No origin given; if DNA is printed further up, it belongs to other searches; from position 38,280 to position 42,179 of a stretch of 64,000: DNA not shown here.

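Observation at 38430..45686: Giant cysteine-free acidic protein on a CvpA-like membrane anchor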

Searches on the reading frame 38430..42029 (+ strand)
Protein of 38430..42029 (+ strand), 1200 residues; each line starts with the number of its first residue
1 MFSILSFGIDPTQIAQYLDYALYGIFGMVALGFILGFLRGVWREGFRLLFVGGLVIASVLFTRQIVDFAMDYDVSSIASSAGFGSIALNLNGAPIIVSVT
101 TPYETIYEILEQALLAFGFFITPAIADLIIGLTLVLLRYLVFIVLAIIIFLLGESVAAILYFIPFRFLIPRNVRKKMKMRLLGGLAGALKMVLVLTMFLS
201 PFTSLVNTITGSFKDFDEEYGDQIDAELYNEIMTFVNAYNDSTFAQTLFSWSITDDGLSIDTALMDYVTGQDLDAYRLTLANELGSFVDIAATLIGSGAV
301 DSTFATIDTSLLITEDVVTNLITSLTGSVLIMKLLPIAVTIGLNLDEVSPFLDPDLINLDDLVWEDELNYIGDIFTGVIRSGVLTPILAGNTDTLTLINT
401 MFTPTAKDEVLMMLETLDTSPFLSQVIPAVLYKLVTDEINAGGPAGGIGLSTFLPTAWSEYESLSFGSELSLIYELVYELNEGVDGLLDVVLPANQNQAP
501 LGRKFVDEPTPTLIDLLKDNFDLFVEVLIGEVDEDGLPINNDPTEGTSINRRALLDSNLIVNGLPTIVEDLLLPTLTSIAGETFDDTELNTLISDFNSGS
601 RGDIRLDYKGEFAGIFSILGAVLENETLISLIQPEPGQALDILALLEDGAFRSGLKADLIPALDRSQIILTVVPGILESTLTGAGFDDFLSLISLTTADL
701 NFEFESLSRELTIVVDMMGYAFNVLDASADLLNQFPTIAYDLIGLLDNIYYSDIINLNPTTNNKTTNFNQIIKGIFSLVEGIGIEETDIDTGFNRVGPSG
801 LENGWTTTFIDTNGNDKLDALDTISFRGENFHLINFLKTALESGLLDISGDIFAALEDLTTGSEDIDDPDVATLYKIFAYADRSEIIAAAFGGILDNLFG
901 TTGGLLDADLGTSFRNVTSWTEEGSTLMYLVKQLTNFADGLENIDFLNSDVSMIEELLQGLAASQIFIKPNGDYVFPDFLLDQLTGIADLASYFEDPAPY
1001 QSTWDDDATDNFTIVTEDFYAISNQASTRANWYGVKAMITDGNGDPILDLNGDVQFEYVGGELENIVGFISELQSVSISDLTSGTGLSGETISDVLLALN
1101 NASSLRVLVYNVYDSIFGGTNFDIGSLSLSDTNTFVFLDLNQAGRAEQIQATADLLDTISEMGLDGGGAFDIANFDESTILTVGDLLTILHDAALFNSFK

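Call 50: predict_structure(alignment_id=A3)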
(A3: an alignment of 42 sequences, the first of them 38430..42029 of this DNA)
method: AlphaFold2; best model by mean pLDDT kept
length: 1200 residues; sequences in the alignment: 42
mean_pLDDT: 81.4   pTM: 0.53
mean pLDDT of the five models: 81.4, 79.1, 76.8, 76.5, 74.1
residues with pLDDT >= 90: 130; 70-90: 923; 50-70: 123; < 50: 24
segments of 3 or more residues with pLDDT < 50: 1-8, 495-508
pLDDT, mean of each block of 10 residues (from residue 1): 40 76 85 87 86 88 86 84 78 77 88 79 83 89 88 83 69 73 88 87 86 82 75 84 78 72 86 80 87 81 70 82 86 84 82 86 88 89 84 82 89 92 90 89 72 88 89 92 82 46 40 79 90 84 90 91 86 81 81 89 91 88 78 63 73 84 87 83 74 83 86 86 77 80 90 89 87 76 78 85 87 81 89 87 72 77 75 86 90 84 77 89 85 72 74 85 90 91 81 80 68 88 90 84 79 77 88 74 68 87 89 80 69 82 89 82 64 69 79 70
secondary structure, 60 per line:
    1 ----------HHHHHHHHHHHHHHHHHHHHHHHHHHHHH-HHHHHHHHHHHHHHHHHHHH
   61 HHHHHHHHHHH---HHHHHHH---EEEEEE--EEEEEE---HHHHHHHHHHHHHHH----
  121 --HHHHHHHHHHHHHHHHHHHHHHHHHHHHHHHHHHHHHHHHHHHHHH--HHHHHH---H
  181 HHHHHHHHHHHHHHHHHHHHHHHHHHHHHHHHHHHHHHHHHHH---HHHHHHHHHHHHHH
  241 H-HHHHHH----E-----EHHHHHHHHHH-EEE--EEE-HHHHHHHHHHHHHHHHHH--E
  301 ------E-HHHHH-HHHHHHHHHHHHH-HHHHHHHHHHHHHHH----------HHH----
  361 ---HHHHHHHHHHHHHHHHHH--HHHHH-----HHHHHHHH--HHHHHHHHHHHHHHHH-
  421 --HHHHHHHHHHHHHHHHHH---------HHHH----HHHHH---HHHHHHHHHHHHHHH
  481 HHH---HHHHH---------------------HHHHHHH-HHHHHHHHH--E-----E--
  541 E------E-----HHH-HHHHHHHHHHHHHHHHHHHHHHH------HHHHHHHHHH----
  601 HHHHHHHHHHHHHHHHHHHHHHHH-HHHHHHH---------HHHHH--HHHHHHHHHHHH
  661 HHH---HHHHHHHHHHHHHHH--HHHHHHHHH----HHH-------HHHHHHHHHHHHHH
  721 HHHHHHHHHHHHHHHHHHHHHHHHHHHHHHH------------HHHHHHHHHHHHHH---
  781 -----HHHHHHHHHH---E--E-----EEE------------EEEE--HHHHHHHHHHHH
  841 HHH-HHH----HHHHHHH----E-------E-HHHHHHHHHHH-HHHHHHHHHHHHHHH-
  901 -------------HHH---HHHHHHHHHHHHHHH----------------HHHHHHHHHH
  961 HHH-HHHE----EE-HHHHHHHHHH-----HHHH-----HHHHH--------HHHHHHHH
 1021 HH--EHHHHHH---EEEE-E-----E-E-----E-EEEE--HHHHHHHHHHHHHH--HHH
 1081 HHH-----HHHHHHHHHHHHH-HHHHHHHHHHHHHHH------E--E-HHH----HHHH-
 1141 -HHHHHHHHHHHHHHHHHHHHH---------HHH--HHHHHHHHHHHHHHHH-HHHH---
elements in order (helices of 4 or more, strands of 3 or more residues): H11-39 H41-71 H75-81 E85-90 E93-98 H102-116 H123-168 H171-176 H180-223 H227-241 H243-248 H260-269 E271-273 E276-278 H280-297 H309-313 H315-327 H329-343 H364-381 H384-388 H394-401 H404-419 H423-440 H450-453 H458-462 H466-483 H487-491 H513-519 H521-529 H558-580 H587-596 H601-624 H626-632 H642-646 H649-663 H667-681 H684-692 H707-751 H764-777 H786-795 E808-810 E823-826 H829-843 H852-858 H873-883 H885-899 H920-934 H951-963 H976-985 H991-994 H1000-1004 H1013-1022 H1026-1031 E1035-1038 E1056-1059 H1062-1075 H1078-1083 H1089-1101 H1103-1117 H1136-1139 H1142-1162 H1177-1192 H1194-1197

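Call 56: fold_search(model_id=the predicted structure, library=pdb)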
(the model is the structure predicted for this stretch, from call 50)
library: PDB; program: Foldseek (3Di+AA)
matches with E <= 10: 213; with E <= 0.001: 0
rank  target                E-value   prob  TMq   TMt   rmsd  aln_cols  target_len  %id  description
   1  9m1l_D                3.4e-02  0.23  0.10  0.11  42.7      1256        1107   10  Cryo-EM structure of the TBC-DE-Arl2-alpha-beta-tubulin complex with GTP (released 2025-10-22)
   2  4i2w_A                4.4e-02  0.18  0.09  0.11  45.6      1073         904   11  Crystal structure of the myosin chaperone UNC-45 from C.elegans in complex with a Hsp70 peptide (released 2013-03-13)
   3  6vae_A                5.8e-02  0.30  0.13  0.13  34.2      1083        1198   12  Mono-ubiquitinated Fanconi Anemia ID complex bound to ICL DNA (released 2020-03-18)
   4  7z8r_D                7.6e-02  0.14  0.10  0.10  53.5      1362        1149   11  CAND1-CUL1-RBX1 (released 2023-04-19)
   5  1u6g_C                9.7e-02  0.13  0.09  0.10  50.5      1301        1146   10  Crystal Structure of The Cand1-Cul1-Roc1 Complex (released 2004-12-14)
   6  9hms_A                1.1e-01  0.13  0.08  0.10  36.9      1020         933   11  Cryo-EM structure of human separase bound to SCC1 (310-550 aa) and SA2 (released 2025-09-03)
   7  9m1j_D                1.2e-01  0.14  0.10  0.10  41.6      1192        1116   10  Cryo-EM structure of the TBC-DE-Arl2-beta-tubulin complex (released 2025-10-22)
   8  7z8v_D                1.2e-01  0.12  0.10  0.10  54.4      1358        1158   11  CAND1-SCF-SKP2 (SKP1deldel) CAND1 engaged SCF rocked (released 2023-04-19)
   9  4hzk_A                1.4e-01  0.12  0.10  0.11  47.7      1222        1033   12  Crystal structure of free CRM1 (crystal form 2) (released 2013-01-23)
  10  7w1m_D                1.4e-01  0.11  0.09  0.10  35.3      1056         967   10  Cryo-EM structure of human cohesin-CTCF-DNA complex (released 2023-05-31)
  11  9d9z_B                1.6e-01  0.18  0.13  0.06  32.6      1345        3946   11  Structure of human UBR4-KCMF1-CaM E3 ligase complex (Silencing Factor of the Integrated stress response, SiFI) (released 2025-06-11)
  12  4buj_F                1.7e-01  0.08  0.08  0.07  31.6      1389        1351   11  Crystal structure of the S. cerevisiae Ski2-3-8 complex (released 2013-08-28)
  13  9nwd_A                1.8e-01  0.13  0.12  0.11  30.6      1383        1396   11  Human E3 ligase UBR4-KCMF1-calmodulin complex (N-terminal) (released 2025-06-11)
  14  9a1m_C                1.9e-01  0.08  0.09  0.07  52.0      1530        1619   10  Integrative model of the nuclear pore complex from Schizosaccharomyces pombe (released 2021-11-12)
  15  7sx4_E                2.5e-01  0.11  0.11  0.10  27.2      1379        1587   10  Human NALCN-FAM155A-UNC79-UNC80 channelosome with CaM bound, conformation 2/2 (released 2021-12-29)
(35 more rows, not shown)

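Call 63: find_homologous_proteins(query=A3, max_evalue=0.00001)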
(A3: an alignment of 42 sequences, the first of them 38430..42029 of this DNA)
Query A3 (42 sequences) (1200 aa, profile of the alignment): 52 proteins with E <= 0.00001 among 8000 candidates.
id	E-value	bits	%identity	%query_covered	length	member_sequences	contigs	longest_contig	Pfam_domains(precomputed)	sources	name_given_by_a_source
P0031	0.0e+0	2393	37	99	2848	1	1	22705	-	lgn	-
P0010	0.0e+0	2297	73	100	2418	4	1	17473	-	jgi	-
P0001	0.0e+0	2281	92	100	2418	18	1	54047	-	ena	-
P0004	0.0e+0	2263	98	100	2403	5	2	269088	-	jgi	jgi:hypothetical protein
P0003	0.0e+0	2258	88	100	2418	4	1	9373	-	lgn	-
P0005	0.0e+0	2251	92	100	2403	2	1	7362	-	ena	-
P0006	0.0e+0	2243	91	100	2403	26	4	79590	-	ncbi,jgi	ncbi:MAG: hypothetical protein RL379_827 [Bacillota bacterium]|jgi:hypothetical protein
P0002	0.0e+0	2224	90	100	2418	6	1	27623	-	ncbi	-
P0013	0.0e+0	2211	61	100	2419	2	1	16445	-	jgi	jgi:hypothetical protein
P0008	0.0e+0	2207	82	100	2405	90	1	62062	-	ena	-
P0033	0.0e+0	2206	36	99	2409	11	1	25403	-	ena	-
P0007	0.0e+0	2200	73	100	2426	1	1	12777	-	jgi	jgi:hypothetical protein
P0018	0.0e+0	2191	61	100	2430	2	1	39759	-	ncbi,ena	-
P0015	0.0e+0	2133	65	100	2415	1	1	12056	-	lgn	-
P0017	0.0e+0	2124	65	100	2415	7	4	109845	-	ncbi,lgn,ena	-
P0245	2.9e-12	63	24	30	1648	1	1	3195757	-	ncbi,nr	ncbi:hypothetical protein KHQ81_01285 [Mycoplasmatota bacterium]|nr:hypothetical protein KHQ81_01285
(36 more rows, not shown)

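Call 65: find_encoding_contigs(protein=P0245, flank=10000, max_places=1)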
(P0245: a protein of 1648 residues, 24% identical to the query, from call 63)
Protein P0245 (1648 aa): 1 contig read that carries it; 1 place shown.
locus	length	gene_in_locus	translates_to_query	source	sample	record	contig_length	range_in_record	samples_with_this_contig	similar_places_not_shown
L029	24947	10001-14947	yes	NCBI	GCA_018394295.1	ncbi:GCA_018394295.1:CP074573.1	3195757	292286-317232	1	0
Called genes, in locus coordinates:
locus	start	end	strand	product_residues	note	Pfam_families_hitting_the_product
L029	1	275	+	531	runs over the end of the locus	PF14903:WG_beta_rep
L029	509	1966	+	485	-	PF14903:WG_beta_rep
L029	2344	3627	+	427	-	-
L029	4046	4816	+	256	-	PF01738:DLH (weak), PF00326:Peptidase_S9, PF08840:BAAT_C (faint)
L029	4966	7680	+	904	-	PF00176:SNF2-rel_dom (weak), PF00270:DEAD, PF04851:ResIII, PF00271:Helicase_C (faint)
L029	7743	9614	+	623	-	PF00005:ABC_tran, PF02463:SMC_N (faint), PF13555:AAA_29 (faint), PF05729:NACHT (faint), PF13304:AAA_21 (faint), PF13401:AAA_22 (faint), PF12848:ABC_tran_Xtn, PF00005:ABC_tran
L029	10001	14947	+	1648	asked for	-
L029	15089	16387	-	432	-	PF14690:Zn_ribbon_ISL3 (weak), PF01610:DDE_Tnp_ISL3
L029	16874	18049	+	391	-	PF00390:malic, PF03949:Malic_M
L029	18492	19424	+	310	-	PF04545:Sigma70_r4 (weak), PF04198:Sugar-bind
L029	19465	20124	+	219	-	PF00596:Aldolase_II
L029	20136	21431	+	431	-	PF03553:Na_H_antiporter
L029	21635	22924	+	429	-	PF03553:Na_H_antiporter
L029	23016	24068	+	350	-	PF01008:IF-2B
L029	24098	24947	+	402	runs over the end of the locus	PF01636:APH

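Call 73: search_protein_families(library=pfam, proteins=[P0245], max_evalue=10)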
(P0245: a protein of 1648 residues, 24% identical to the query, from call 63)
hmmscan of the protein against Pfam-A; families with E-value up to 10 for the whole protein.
P0245 (1648 aa): 4 families
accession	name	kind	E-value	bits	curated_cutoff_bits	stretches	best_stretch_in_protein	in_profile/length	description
PF08668.18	HDOD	-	0.028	14.4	22.9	1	680-723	51-93/196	HDOD domain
PF08058.16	NPCC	-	0.27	11.7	33.9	1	121-231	23-99/134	Nuclear pore complex component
PF12765.13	Cohesin_HEAT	-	0.9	10.4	21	0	1249-1269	9-29/42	HEAT repeat associated with sister chromatid cohesion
PF02674.22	Colicin_V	-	1.4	9.4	29.3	0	13-189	3-123/144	Colicin V production protein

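Call 92: search_solved_structures(query=A3, max_evalue=1)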
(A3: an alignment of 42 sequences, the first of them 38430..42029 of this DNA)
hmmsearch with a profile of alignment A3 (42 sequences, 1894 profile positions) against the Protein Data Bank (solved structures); distinct sequences matched with E-value up to 1: 4.
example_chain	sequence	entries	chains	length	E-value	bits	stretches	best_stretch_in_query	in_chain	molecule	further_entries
2m45_A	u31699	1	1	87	0.013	16.3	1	1260-1332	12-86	Minichromosome maintenance protein MCM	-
4fdg_B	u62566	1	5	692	0.028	15.2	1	1225-1332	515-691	Minichromosome maintenance protein MCM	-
5lzk_A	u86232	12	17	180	0.24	12.1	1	1606-1676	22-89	Protein FAM83B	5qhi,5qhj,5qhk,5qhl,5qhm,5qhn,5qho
8qad_A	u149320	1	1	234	0.48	11.1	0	701-756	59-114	sc-apCC-6-LLIA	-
